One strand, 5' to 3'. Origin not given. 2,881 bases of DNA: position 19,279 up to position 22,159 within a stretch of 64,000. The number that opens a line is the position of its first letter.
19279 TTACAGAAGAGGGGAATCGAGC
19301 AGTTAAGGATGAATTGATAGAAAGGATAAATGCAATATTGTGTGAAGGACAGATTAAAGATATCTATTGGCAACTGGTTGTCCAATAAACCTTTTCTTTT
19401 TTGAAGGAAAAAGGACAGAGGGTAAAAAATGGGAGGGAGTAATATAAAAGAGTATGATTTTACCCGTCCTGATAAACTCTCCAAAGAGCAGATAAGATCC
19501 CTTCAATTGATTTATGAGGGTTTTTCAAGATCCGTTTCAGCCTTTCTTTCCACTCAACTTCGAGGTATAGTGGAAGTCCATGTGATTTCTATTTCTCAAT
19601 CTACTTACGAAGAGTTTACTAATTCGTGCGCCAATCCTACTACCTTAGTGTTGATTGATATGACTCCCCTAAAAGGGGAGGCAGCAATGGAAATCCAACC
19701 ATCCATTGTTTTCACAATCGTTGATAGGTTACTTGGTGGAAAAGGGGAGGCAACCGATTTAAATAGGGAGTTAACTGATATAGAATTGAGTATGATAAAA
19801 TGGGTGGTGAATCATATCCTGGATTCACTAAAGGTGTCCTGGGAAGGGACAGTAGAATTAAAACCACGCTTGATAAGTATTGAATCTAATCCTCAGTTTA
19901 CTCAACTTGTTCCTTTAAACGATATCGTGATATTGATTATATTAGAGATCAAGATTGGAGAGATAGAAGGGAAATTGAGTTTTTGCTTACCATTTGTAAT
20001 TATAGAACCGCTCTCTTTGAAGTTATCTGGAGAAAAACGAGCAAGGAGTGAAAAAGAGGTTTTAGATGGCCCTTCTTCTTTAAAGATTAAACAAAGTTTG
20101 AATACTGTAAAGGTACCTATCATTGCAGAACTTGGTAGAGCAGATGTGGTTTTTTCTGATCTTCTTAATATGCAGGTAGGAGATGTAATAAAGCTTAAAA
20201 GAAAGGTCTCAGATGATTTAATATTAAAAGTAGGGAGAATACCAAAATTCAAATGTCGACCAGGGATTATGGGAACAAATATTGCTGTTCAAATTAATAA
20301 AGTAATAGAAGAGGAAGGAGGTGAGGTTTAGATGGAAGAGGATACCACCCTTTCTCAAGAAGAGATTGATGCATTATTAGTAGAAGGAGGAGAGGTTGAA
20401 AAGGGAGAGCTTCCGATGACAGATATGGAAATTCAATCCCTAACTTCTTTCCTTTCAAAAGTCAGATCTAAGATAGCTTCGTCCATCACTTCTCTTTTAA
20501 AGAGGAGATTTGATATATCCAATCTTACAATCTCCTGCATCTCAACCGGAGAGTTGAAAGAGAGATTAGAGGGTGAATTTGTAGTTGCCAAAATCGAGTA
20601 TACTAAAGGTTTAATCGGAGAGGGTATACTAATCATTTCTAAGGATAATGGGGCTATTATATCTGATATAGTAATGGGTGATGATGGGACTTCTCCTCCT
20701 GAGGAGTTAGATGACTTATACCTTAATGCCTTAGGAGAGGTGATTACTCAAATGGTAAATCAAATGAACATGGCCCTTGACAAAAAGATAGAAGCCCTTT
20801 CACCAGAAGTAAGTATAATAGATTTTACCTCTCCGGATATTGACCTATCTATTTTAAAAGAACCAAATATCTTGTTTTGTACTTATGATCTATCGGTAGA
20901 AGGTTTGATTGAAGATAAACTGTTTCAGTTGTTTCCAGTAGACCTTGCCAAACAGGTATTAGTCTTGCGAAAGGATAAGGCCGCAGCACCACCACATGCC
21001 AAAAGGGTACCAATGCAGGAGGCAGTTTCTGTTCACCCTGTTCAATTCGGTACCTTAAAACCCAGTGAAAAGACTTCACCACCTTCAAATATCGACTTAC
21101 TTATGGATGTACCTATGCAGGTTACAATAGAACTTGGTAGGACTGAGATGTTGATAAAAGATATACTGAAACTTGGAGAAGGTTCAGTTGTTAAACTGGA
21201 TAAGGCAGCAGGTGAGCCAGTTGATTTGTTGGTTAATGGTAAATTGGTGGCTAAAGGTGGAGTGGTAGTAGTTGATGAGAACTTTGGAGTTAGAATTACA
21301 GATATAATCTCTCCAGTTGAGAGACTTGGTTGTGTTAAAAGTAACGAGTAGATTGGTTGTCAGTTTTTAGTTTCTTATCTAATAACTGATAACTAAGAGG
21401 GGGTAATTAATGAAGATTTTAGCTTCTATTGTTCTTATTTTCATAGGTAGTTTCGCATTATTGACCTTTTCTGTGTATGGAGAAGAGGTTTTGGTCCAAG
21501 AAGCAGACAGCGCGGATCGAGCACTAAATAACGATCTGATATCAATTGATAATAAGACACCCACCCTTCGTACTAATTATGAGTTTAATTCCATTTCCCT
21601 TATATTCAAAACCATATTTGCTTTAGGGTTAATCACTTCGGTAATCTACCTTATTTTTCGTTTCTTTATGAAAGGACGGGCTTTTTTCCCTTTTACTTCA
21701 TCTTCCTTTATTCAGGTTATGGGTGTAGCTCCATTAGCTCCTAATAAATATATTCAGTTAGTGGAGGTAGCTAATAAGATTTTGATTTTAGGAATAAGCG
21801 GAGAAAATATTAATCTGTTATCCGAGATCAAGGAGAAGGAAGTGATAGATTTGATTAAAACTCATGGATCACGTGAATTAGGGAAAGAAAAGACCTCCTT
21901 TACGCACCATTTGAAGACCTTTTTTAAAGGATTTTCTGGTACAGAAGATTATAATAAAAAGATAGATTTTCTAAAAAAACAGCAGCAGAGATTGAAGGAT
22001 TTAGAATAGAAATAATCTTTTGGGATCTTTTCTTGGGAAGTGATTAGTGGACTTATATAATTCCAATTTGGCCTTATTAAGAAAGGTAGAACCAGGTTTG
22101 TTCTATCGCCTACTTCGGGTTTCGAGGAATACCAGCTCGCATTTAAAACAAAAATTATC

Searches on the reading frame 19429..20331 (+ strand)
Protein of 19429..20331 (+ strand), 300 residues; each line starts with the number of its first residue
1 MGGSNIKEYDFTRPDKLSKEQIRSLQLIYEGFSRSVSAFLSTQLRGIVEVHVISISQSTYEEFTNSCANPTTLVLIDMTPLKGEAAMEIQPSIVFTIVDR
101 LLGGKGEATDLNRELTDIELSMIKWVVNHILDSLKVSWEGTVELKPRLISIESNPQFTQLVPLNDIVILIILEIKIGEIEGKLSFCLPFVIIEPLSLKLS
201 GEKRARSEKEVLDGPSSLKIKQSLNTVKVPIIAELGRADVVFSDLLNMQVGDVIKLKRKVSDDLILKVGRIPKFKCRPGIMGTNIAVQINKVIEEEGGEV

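Call 6: search_protein_families(library=pfam, proteins=[window:19429-20331:+], max_evalue=0.01)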
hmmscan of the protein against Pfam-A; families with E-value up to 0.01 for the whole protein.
window:19429-20331:+ (300 aa): 2 families
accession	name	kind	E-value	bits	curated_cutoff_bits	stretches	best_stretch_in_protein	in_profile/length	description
PF02154.20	FliM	-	2.2e-64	217.4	27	1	9-199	1-192/192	Flagellar motor switch protein FliM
PF01052.25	FliMN_C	-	7.2e-22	77.5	23.8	1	223-293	2-72/73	Type III flagellar switch regulator (C-ring) FliN C-term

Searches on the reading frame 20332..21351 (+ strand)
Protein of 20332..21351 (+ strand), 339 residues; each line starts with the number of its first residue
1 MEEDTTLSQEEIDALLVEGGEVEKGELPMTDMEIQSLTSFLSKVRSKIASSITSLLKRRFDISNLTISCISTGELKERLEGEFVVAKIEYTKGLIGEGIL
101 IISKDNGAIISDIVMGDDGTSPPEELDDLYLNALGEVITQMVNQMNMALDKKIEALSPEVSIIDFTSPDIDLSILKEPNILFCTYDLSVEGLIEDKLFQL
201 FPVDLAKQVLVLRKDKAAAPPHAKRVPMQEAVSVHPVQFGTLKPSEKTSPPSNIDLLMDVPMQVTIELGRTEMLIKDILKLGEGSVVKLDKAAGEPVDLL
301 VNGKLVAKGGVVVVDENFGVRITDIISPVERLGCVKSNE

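Call 6: search_protein_families(library=pfam, proteins=[window:20332-21351:+], max_evalue=0.01)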
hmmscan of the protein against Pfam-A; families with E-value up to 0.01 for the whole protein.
window:20332-21351:+ (339 aa): 1 family
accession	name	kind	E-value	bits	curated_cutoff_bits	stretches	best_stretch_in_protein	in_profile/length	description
PF01052.25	FliMN_C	-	4e-26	91.2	23.8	1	256-326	2-72/73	Type III flagellar switch regulator (C-ring) FliN C-term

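Call 64: search_protein_families(library=ncbifam, proteins=[window:20332-21351:+], max_evalue=0.01)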
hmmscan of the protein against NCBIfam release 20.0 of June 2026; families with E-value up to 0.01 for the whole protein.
window:20332-21351:+ (339 aa): 12 families
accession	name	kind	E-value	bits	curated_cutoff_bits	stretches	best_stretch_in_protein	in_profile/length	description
NF005995.1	PRK08119.1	equivalog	5.5e-72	243.3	218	2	223-332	267-376/376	flagellar motor switch phosphatase FliY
NF005275.1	PRK06782.1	equivalog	4.3e-45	154.4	681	1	21-326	202-516/516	flagellar motor switch protein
TIGR02480.1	fliN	equivalog_domain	4.4e-31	106.6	84.05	1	253-327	1-75/77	flagellar motor switch protein FliN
NF006272.1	PRK08432.1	equivalog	1.2e-29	103.8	219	1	74-333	29-271/274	flagellar motor switch protein FliY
NF006273.1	PRK08433.1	equivalog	5.7e-18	65.1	114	1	253-326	14-87/100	flagellar motor switch protein FliN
TIGR02551.1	SpaO_YscQ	equivalog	4.4e-17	63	100.8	1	242-323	216-298/300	type III secretion system cytoplasmic ring protein SctQ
TIGR01397.1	fliM_switch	equivalog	4.6e-11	42.4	219.6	1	256-326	249-319/320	flagellar motor switch protein FliM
NF005276.0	PRK06788.1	equivalog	1.6e-10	41.1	98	1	243-326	17-100/119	flagellar motor switch protein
NF005956.0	PRK08035.1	equivalog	1.5e-07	30.9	230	1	245-323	237-314/323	YscQ/HrcQ family type III secretion apparatus protein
NF006018.0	PRK08158.1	equivalog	4.1e-07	29.3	223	1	253-327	223-297/303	YscQ/HrcQ family type III secretion apparatus protein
NF005277.0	PRK06789.1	equivalog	1.1e-05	25.4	81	1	258-324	5-71/74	flagellar motor switch protein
NF004605.0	PRK05933.1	equivalog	2.3e-05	23.6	536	1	262-324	308-371/372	type III secretion system protein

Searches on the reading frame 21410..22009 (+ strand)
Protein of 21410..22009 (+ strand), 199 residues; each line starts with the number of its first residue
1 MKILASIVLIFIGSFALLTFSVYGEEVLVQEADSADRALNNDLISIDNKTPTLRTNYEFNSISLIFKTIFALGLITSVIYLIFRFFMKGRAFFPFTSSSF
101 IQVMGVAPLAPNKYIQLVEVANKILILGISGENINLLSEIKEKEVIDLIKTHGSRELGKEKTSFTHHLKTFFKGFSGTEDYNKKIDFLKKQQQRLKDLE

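Call 6: search_protein_families(library=pfam, proteins=[window:21410-22009:+], max_evalue=0.01)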
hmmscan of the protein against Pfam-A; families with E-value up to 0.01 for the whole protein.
window:21410-22009:+ (199 aa): 1 family
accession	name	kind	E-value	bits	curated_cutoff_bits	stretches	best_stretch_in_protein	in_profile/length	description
PF04347.18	FliO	-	6.3e-13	49.1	22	1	96-172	17-90/91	Flagellar biosynthesis protein, FliO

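Call 44: find_homologous_proteins(query=window:21410-22009:+, max_evalue=0.001)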
Query window:21410-22009:+ (199 aa): 6 proteins with E <= 0.001 among 338 candidates.
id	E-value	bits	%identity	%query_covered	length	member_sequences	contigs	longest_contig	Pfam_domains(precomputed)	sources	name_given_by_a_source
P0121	1.5e-120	418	100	100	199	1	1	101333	PF04347.19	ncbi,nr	ncbi:MAG: flagellar biosynthetic protein FliO [bacterium]|nr:flagellar biosynthetic protein FliO [ba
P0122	2.6e-69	251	67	100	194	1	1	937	PF04347.19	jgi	-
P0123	2.2e-52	195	85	56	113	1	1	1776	PF04347.19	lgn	-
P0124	2.9e-33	133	43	89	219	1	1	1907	PF04347.19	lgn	-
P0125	6.1e-21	93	40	75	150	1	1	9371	PF04347.19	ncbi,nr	ncbi:MAG: flagellar biosynthetic protein FliO [bacterium]|nr:flagellar biosynthetic protein FliO [ba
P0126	2.0e-17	82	42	64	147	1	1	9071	PF04347.19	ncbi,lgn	ncbi:MAG: flagellar biosynthetic protein FliO [bacterium]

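Call 45: find_encoding_contigs(protein=P0125, flank=8000, max_places=2)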
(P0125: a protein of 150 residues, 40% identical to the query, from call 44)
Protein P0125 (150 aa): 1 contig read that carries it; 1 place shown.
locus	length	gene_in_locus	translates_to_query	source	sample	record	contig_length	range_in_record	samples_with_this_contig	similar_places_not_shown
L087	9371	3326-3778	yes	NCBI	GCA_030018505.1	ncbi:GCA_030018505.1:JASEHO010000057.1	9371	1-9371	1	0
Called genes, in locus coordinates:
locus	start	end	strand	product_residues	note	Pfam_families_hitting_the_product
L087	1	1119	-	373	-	PF08308:PEGA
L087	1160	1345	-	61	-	-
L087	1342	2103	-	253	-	PF00535:Glycos_transf_2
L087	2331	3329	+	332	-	PF01052:FliMN_C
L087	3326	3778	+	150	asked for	PF04347:FliO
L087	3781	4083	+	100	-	PF02699:YajC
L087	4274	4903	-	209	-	PF00677:Lum_binding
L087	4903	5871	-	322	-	PF01073:3Beta_HSD, PF01370:Epimerase, PF02719:Polysacc_synt_2, PF04321:RmlD_sub_bind, PF05368:NmrA (weak), PF07993:NAD_binding_4 (weak), PF16363:GDP_Man_Dehyd, PF13460:NAD_binding_10 (weak)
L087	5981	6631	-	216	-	PF03205:MobB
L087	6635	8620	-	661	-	PF03483:B3_4, PF03484:B5, PF17759:tRNA_synthFbeta, PF03147:FDX-ACB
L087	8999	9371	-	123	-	?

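Call 46: find_encoding_contigs(protein=P0126, flank=8000, max_places=2)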
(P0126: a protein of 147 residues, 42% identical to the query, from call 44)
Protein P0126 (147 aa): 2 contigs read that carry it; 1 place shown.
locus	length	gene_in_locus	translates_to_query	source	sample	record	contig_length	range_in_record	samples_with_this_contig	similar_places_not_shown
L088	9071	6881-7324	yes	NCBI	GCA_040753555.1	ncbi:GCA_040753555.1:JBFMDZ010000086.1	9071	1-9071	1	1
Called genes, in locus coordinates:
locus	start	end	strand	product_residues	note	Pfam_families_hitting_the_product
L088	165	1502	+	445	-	PF00772:DnaB, PF03796:DnaB_C, PF13481:AAA_25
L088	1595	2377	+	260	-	PF02405:MlaE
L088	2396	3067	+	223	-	-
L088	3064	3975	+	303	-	PF13847:Methyltransf_31 (faint), PF01555:N6_N4_Mtase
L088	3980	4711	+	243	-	PF00005:ABC_tran, PF13304:AAA_21 (faint)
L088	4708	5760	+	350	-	PF02470:MlaD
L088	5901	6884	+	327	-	PF01052:FliMN_C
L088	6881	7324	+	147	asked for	PF04347:FliO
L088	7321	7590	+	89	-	PF02699:YajC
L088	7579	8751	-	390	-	PF01979:Amidohydro_1, PF12890:DHOase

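Call 64: search_protein_families(library=ncbifam, proteins=[window:21410-22009:+], max_evalue=0.01)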
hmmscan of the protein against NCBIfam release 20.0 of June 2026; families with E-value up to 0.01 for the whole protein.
window:21410-22009:+ (199 aa): 3 families
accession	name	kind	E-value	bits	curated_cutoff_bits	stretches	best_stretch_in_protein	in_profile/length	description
TIGR03500.1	FliO_TIGR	equivalog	2e-14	53.4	55.25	1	69-140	2-70/70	flagellar biosynthetic protein FliO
NF009951.1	PRK13415.1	equivalog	5.9e-13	49.1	242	1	55-172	62-178/219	flagella biosynthesis regulatory protein FliZ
NF001215.0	PRK00192.1-1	equivalog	0.006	15.8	488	1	96-145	192-240/265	mannosyl-3-phosphoglycerate phosphatase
